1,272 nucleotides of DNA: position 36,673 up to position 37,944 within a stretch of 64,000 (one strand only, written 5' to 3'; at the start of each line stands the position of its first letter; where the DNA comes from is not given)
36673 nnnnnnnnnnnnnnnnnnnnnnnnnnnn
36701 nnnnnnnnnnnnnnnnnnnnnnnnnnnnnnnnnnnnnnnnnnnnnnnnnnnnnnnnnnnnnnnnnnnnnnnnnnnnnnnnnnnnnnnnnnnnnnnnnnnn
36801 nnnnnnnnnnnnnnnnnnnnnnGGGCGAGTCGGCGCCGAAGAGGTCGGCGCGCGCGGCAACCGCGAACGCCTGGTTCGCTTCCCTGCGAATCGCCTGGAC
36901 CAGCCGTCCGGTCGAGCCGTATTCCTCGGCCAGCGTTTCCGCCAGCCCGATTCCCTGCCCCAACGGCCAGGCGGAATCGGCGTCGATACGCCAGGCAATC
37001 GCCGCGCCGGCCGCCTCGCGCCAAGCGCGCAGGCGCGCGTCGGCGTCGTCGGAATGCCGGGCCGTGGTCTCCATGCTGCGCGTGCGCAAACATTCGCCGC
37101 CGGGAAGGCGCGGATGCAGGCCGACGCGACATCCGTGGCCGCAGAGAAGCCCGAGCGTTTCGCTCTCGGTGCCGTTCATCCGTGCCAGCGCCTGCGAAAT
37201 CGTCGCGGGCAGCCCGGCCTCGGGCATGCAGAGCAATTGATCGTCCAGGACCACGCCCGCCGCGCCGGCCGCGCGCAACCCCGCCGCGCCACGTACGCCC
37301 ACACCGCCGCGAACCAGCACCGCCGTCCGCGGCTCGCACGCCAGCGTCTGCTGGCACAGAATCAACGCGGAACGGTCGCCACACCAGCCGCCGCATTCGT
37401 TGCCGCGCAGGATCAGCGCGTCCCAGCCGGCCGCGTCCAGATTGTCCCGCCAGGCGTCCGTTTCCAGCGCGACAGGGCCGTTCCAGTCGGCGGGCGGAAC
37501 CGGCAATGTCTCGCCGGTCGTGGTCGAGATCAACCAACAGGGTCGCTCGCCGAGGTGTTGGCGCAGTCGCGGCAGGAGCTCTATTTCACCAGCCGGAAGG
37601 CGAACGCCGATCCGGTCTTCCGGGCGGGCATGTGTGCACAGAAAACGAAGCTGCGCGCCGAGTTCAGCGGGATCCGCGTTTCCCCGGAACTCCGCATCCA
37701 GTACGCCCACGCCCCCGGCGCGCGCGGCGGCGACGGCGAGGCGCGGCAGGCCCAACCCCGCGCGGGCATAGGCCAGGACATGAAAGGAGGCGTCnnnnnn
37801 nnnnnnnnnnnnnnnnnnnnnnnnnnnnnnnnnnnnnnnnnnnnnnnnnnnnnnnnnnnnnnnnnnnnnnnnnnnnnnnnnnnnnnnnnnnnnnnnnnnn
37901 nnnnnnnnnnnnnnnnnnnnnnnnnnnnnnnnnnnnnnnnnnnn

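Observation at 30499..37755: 2418-aa synthase fusing a PfaD-type (FMN/NMO-like) enoyl reductase N-terminally to KS-AT-ACP-ACP-KR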

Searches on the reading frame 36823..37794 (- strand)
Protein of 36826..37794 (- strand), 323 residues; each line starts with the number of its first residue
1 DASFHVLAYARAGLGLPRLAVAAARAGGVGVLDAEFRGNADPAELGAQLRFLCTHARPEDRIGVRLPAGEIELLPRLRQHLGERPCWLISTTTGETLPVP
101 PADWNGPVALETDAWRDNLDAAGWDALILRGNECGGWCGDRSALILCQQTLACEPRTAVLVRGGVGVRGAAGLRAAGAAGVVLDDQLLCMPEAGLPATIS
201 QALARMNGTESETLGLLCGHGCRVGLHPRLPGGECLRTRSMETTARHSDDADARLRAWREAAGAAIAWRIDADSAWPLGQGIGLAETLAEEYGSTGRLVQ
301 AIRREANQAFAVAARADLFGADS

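Call 34: search_solved_structures(query=window:36826-37794:-, max_evalue=10)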
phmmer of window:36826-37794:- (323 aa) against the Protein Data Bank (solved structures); distinct sequences matched with E-value up to 10: 19.
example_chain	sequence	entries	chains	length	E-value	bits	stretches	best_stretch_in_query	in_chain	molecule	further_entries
5gvj_A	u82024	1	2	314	9.2e-06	28.2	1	9-225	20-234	Enoyl-[acyl-carrier-protein] reductase [FMN]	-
5gvh_A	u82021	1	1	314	9.5e-06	28.2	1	9-225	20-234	Enoyl-[acyl-carrier-protein] reductase [FMN]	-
3bo9_A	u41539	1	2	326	1e-05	28.1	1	9-225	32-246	Putative nitroalkan dioxygenase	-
7l00_A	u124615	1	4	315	0.00015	24.2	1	110-224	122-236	Enoyl-Acyl Carrier Protein Reductase FabK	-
4iql_A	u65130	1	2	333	0.097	15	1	18-185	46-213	Enoyl-(Acyl-carrier-protein) reductase II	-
2z6i_A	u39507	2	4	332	0.18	14.1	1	117-221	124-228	Trans-2-enoyl-ACP reductase II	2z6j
9pl0_A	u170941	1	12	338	0.19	14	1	114-224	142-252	Enoyl-[acyl-carrier-protein] reductase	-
5aog_A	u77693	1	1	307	0.24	13.7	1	136-225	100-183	CATIONIC PEROXIDASE SPC4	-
9l8g_A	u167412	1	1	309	0.37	13.1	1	37-76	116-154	Ferredoxin--NADP reductase, chloroplastic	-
9kk7_A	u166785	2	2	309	0.43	12.9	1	37-76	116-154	Ferredoxin--NADP reductase, chloroplastic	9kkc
5h5j_A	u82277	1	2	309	0.43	12.8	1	37-76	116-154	Ferredoxin--NADP reductase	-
3lo8_A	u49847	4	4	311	0.44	12.8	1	37-76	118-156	Ferredoxin--NADP reductase | Ferredoxin-NADP reductase | Ferredoxin--NADP reductase, chloroplastic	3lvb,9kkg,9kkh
5h59_A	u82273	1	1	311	0.44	12.8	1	37-76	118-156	Ferredoxin--NADP reductase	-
5vw5_A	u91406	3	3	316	0.45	12.8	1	37-76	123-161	Ferredoxin--NADP reductase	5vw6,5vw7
5vw2_A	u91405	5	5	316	0.45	12.8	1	37-76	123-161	Ferredoxin--NADP reductase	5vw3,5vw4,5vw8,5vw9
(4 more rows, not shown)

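Call 47: search_protein_families(library=ncbifam, proteins=[window:36826-37794:-], max_evalue=1)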
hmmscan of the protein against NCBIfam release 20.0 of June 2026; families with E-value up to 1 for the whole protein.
window:36826-37794:- (323 aa): 2 families
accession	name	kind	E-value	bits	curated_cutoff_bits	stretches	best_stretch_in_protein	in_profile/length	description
TIGR03151.1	enACPred_II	equivalog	1.5e-07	31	453.1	1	114-224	120-230/307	enoyl-[acyl-carrier-protein] reductase FabK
NF002782.0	PRK02901.1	equivalog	0.003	16.6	288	1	229-291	99-160/328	o-succinylbenzoate synthase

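Call 95: search_protein_representatives(alignment_id=A4)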
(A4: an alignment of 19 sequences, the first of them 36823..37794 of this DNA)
Query: 19 sequences, 328 profile positions. Proteins with E-value up to 0.001 (for the whole library): 3122; up to 1e-10: 1286; up to 1e-30: 687. The best 150 are listed.
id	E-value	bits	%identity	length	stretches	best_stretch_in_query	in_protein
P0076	1.4e-128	445.2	-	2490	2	2-328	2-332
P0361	8.0e-127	439.4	-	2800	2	2-328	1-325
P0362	1.1e-126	439.0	-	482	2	2-328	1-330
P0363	1.1e-125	435.6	-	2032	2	3-328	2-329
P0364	3.5e-125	434.0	-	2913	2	4-328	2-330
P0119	9.6e-120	416.2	-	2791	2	2-327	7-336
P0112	3.4e-119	414.4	-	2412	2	2-328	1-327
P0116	3.4e-115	401.2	-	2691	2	3-328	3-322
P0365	4.3e-115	400.9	-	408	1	4-328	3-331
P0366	9.0e-114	396.5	-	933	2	2-328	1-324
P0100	4.3e-113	394.3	-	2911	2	3-328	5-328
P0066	6.4e-112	390.4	-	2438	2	3-327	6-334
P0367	1.6e-106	372.7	-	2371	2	3-328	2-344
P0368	3.4e-106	371.6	-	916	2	2-328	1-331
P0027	6.0e-106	370.8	-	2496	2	3-328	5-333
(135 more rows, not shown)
